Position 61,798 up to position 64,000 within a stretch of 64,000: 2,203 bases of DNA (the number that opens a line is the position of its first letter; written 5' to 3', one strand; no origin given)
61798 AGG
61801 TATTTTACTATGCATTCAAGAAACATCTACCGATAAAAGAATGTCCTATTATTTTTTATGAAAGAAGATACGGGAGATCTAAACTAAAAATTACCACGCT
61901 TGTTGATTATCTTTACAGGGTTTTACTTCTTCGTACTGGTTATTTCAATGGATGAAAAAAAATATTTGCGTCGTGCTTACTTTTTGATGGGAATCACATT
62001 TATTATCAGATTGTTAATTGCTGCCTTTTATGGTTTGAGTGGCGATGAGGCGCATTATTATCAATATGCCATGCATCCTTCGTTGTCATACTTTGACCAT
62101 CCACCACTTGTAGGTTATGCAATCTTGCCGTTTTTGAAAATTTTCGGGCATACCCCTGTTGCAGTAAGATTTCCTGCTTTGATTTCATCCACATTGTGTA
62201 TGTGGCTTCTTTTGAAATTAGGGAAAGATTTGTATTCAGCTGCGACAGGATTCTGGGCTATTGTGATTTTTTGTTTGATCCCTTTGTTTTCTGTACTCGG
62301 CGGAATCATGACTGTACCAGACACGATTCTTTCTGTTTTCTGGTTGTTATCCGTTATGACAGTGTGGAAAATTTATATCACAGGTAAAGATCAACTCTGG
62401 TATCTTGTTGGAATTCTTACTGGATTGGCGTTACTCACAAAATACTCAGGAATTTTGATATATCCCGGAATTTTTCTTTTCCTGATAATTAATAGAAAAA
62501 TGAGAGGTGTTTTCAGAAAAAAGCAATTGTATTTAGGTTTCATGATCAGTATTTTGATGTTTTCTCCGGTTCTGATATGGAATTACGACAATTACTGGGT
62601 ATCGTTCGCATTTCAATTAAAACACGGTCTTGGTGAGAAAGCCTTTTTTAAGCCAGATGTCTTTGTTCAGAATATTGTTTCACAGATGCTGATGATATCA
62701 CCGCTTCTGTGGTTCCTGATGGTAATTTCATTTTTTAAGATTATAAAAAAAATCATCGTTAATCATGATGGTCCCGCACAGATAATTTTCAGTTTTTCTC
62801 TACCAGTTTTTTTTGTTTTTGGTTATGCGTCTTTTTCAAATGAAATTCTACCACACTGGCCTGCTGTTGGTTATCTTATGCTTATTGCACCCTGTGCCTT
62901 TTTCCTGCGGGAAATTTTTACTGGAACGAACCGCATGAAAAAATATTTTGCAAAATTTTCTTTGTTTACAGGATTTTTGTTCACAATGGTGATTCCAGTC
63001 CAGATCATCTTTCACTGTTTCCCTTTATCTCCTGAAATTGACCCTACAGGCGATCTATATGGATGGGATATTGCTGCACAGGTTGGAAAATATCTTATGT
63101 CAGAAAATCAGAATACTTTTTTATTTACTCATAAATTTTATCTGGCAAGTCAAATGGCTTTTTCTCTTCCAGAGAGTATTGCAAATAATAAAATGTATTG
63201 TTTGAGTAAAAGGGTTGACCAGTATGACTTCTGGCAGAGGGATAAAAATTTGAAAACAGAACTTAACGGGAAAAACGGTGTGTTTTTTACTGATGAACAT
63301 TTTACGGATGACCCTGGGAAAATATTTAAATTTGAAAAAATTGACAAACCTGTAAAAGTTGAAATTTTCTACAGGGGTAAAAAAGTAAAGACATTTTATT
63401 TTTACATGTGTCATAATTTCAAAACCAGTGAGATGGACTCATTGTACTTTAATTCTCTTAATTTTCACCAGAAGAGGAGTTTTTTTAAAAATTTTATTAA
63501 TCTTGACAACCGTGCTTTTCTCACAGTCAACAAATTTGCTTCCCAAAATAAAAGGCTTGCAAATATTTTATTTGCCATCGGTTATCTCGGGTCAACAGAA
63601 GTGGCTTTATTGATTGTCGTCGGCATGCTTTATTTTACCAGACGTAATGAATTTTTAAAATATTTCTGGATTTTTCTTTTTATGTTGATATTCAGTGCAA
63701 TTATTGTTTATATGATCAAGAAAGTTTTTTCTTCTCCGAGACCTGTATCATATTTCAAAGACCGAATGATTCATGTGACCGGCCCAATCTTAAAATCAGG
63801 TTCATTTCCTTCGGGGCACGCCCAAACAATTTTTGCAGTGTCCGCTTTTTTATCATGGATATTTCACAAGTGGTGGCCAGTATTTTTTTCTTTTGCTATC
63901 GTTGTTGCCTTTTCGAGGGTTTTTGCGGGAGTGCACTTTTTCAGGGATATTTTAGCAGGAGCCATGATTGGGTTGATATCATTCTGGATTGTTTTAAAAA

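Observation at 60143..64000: Envelope glycosylation/lipid A-modification-like cluster: GT9, then GT2 polyprenol-P-sugar synthase, then GT-C (ArnT/PMT-like) fused to a PAP2 phosphatase; the last ORF is missing from the ORF track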

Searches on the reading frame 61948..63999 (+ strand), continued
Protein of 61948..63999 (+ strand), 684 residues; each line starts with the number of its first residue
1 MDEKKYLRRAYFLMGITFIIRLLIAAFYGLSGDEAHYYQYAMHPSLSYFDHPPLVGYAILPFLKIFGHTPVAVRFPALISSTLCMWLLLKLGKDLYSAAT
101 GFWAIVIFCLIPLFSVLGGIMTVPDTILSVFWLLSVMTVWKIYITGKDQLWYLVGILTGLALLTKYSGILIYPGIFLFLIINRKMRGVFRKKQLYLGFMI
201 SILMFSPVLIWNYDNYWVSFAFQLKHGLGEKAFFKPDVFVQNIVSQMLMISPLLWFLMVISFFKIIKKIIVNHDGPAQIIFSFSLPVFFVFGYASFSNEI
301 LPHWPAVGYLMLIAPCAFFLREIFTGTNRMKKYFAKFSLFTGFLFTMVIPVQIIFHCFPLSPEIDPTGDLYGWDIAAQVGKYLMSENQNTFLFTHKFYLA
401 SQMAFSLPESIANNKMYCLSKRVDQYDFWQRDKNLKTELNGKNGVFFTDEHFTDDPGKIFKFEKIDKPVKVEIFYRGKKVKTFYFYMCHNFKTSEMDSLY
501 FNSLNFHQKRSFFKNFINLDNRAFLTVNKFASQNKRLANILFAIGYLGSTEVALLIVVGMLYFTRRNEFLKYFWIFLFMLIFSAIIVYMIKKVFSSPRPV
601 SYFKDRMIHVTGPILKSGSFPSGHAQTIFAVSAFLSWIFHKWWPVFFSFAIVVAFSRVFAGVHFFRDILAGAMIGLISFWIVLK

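Call 91: search_protein_families(library=pfam, proteins=[L018:2729-4087:+, L018:4092-5024:+, L018:5006-5923:+, L018:5914-7965:+, L018:7952-9013:+, L018:8946-9743:+, L018:9743-10489:+, L018:10540-11361:+, L018:11375-12025:+, L018:12025-13206:+], max_evalue=0.001)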
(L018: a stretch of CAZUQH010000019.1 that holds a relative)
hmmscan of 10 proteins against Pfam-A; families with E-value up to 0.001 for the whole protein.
L018:2729-4087:+ (453 aa): 6 families
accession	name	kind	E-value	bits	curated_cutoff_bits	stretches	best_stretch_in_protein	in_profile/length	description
PF22599.2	SecDF_P1_head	-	4.1e-36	123.8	27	1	165-270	9-114/114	SecDF, P1 head subdomain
PF21760.3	SecD_1st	-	1.5e-28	98.4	27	1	76-134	1-59/60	Protein translocase subunit SecDF, P1 domain, N-terminal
PF02355.23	SecD_SecF_C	-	1.4e-20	73.9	20.5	1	272-438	13-182/189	Protein export membrane protein SecD/SecF, C-terminal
PF00873.25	ACR_tran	-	8.1e-06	24.3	28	1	293-443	334-490/1021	AcrB/AcrD/AcrF family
PF03176.21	MMPL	-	9.4e-06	25.2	20.5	1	295-432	148-292/333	MMPL family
PF07549.19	Sec_GG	-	0.00016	21.5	20.3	1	52-71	8-27/28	SecD/SecF GG Motif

L018:4092-5024:+ (311 aa): 2 families
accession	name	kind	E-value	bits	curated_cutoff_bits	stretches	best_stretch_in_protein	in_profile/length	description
PF02355.23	SecD_SecF_C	-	2.9e-58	196.9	20.5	1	112-293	7-186/189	Protein export membrane protein SecD/SecF, C-terminal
PF07549.19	Sec_GG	-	3.3e-06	26.9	20.3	1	33-54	3-24/28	SecD/SecF GG Motif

L018:5006-5923:+ (306 aa): 1 family
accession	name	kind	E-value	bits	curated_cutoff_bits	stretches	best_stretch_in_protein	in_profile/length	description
PF03279.18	Lip_A_acyltrans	-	9.2e-37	127.3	22.3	1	24-306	23-295/295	Bacterial lipid A biosynthesis acyltransferase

L018:5914-7965:+ (684 aa): 3 families
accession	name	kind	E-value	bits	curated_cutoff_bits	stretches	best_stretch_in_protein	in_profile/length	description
PF13231.12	PMT_2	-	1.1e-33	117.2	26.1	1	52-212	1-160/160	Dolichyl-phosphate-mannose-protein mannosyltransferase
PF01569.27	PAP2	-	2.7e-23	82.6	27.2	1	553-666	4-121/130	PAP2 superfamily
PF14378.12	PAP2_3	-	6e-06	26.6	27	1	586-662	110-187/190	PAP2 superfamily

L018:7952-9013:+ (354 aa): 1 family
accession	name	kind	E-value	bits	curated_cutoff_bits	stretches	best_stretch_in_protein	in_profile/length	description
PF02606.20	LpxK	-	3.2e-70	237.3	27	1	21-336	3-319/328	Tetraacyldisaccharide-1-P 4'-kinase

L018:8946-9743:+ (266 aa): 1 family
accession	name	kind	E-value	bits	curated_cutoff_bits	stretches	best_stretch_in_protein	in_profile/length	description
PF11306.15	DUF3108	-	2.1e-26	93.5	26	1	37-259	2-208/209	Protein of unknown function (DUF3108)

L018:9743-10489:+ (249 aa): 3 families
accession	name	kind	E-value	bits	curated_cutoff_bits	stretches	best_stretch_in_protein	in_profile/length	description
PF02348.25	CTP_transf_3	-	2.7e-53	181.4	22.6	1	6-218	2-217/217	Cytidylyltransferase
PF12804.13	NTP_transf_3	-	3e-13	50.7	27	1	14-120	9-116/160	MobA-like NTP transferase domain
PF01128.25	IspD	-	2.1e-07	31.3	27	1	6-140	3-138/221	2-C-methyl-D-erythritol 4-phosphate cytidylyltransferase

L018:10540-11361:+ (274 aa): 1 family
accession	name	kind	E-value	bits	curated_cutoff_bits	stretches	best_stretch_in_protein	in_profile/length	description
PF00793.26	DAHP_synth_1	-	2.1e-64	217.5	25.5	1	10-272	9-267/270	DAHP synthetase I family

L018:11375-12025:+ (217 aa): 1 family
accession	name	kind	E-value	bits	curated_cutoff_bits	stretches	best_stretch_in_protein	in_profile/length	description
PF00923.25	TAL_FSA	-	2.6e-56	191.5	27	1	3-209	1-278/285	Transaldolase/Fructose-6-phosphate aldolase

L018:12025-13206:+ (394 aa): 2 families
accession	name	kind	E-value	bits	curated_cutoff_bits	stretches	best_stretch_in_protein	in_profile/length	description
PF04413.22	Glycos_transf_N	-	3.1e-49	167.4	23.9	1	5-177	4-179/179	3-Deoxy-D-manno-octulosonic-acid transferase (kdotransferase)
PF00534.26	Glycos_transf_1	-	0.00028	20.9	26.4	0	213-358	31-162/172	Glycosyl transferases group 1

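Call 94: search_protein_families(library=pfam, proteins=[L036:2775-3212:+, L036:4041-5120:+, L036:5132-5932:+, L078:4456-5622:-, L078:13261-13938:-, L078:7323-8078:+, L078:8126-8809:+, L063:4831-5811:+, L063:7568-10105:+, L078:12114-13118:-], max_evalue=0.001)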
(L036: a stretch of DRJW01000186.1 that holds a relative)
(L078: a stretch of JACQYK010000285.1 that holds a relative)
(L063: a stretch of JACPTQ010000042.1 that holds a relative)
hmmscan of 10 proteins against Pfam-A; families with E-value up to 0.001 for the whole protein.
L036:2775-3212:+ (146 aa): 4 families
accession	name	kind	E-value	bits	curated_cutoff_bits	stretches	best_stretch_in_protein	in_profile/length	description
PF07977.19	FabA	-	8.9e-34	116.5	23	1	12-135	1-137/138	FabA-like domain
PF03061.28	4HBT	-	1.1e-05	26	20.6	1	64-133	11-78/79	Thioesterase superfamily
PF01575.25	MaoC_dehydratas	-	4.7e-05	23.4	27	1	73-127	63-117/123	MaoC like domain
PF22818.2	ApeI-like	-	0.00089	20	28.5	0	44-115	27-90/119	ApeI dehydratase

L036:4041-5120:+ (360 aa): 2 families
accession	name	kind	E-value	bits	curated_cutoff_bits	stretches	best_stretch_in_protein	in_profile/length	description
PF01408.29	GFO_IDH_MocA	-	1.6e-29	103.5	24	1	42-157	2-120/120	Oxidoreductase family, NAD-binding Rossmann fold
PF22725.1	GFO_IDH_MocA_C3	-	1.1e-09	38.8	27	1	190-256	41-109/124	GFO/IDH/MocA C-terminal domain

L036:5132-5932:+ (267 aa): 2 families
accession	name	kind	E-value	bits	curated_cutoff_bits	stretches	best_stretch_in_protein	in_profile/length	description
PF06230.17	LpxI_C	-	4.9e-47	159.5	25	1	137-264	2-130/131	LpxI C-terminal domain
PF17930.7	LpxI_N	-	3.2e-33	114.9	25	1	5-133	2-129/129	LpxI N-terminal domain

L078:4456-5622:- (388 aa): 1 family
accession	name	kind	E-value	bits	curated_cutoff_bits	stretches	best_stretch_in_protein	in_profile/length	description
PF03739.19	LptF_LptG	-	2.4e-95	320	27.9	1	5-359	1-352/353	Lipopolysaccharide export system permease LptF/LptG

L078:13261-13938:- (225 aa): 2 families
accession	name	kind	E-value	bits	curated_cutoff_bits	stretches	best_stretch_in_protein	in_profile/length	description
PF22725.1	GFO_IDH_MocA_C3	-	2.4e-08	34.4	27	1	42-109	44-115/124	GFO/IDH/MocA C-terminal domain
PF02894.22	GFO_IDH_MocA_C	-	8.1e-05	22.9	22.9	1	43-188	42-203/218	Oxidoreductase family, C-terminal alpha/beta domain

L078:7323-8078:+ (252 aa): 2 families
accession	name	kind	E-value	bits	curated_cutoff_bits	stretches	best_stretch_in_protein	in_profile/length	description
PF01569.27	PAP2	-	3.6e-20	72.5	27.2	1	117-231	4-126/130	PAP2 superfamily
PF14378.12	PAP2_3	-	3.1e-07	30.9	27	1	90-222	38-187/190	PAP2 superfamily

L078:8126-8809:+ (228 aa): 2 families
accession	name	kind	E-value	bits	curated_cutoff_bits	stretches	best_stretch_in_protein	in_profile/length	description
PF01569.27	PAP2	-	8.7e-25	87.4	27.2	1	97-224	3-126/130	PAP2 superfamily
PF14378.12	PAP2_3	-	0.00085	19.6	27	1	145-214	122-186/190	PAP2 superfamily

L063:4831-5811:+ (327 aa): 1 family
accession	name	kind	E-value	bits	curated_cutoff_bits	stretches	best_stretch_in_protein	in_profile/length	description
PF02684.21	LpxB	-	6.5e-92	308.7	22.6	1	1-325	1-328/374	Lipid-A-disaccharide synthetase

L063:7568-10105:+ (846 aa): 4 families
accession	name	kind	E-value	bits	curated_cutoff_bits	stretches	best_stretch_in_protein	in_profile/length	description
PF13603.12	tRNA-synt_1_2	-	3.4e-65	219.4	25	1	257-439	1-184/185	Leucyl-tRNA synthetase, editing domain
PF00133.28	tRNA-synt_1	-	2.5e-46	158.7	22.7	2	453-643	228-403/414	tRNA synthetases class I (I, L, M and V)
PF09334.17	tRNA-synt_1g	-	9.4e-33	114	20.1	2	75-262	5-220/391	tRNA synthetases class I (M)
PF08264.19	Anticodon_1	-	6.1e-21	75.3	25.1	1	687-809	2-144/148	Anticodon-binding domain of tRNA ligase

L078:12114-13118:- (334 aa): 1 family
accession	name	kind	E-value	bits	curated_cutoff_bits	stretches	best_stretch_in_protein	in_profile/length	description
PF02684.21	LpxB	-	4.7e-79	266.4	22.6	1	9-311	51-356/374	Lipid-A-disaccharide synthetase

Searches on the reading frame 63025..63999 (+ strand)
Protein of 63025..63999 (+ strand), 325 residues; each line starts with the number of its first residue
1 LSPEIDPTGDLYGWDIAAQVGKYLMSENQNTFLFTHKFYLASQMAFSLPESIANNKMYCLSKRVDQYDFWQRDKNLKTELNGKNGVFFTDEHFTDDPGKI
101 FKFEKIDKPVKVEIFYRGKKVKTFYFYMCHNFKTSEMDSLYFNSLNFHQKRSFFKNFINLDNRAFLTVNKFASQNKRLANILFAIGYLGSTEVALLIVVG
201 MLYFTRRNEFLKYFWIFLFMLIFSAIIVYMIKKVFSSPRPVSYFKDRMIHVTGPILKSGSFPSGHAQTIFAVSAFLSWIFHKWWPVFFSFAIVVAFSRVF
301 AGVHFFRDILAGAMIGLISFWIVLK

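Call 78: search_protein_representatives(protein=window:63025-63999:+)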
Query: 325 residues. Proteins with E-value up to 0.001 (for the whole library): 13724; up to 1e-10: 532; up to 1e-30: 18. The best 150 are listed.
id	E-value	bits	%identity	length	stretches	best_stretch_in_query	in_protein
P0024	8.7e-124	429.7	58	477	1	2-325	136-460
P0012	1.4e-118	412.6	57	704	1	1-324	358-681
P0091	4.6e-85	302.4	46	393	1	2-322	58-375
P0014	3.4e-71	256.8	40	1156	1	1-323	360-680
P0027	2.4e-66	240.9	39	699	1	3-323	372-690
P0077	1.0e-60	222.4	36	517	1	3-323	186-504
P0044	1.0e-48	183.0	36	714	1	4-317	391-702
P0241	5.1e-47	177.4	36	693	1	4-319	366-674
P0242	1.3e-46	176.0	33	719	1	4-324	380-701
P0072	4.4e-42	161.2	33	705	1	2-318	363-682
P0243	9.5e-41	156.8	31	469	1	5-322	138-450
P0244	1.3e-39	153.0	31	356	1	8-319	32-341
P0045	4.1e-39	151.4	34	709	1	5-324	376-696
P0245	5.6e-39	151.0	37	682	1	3-318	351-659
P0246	8.4e-35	137.2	34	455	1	6-325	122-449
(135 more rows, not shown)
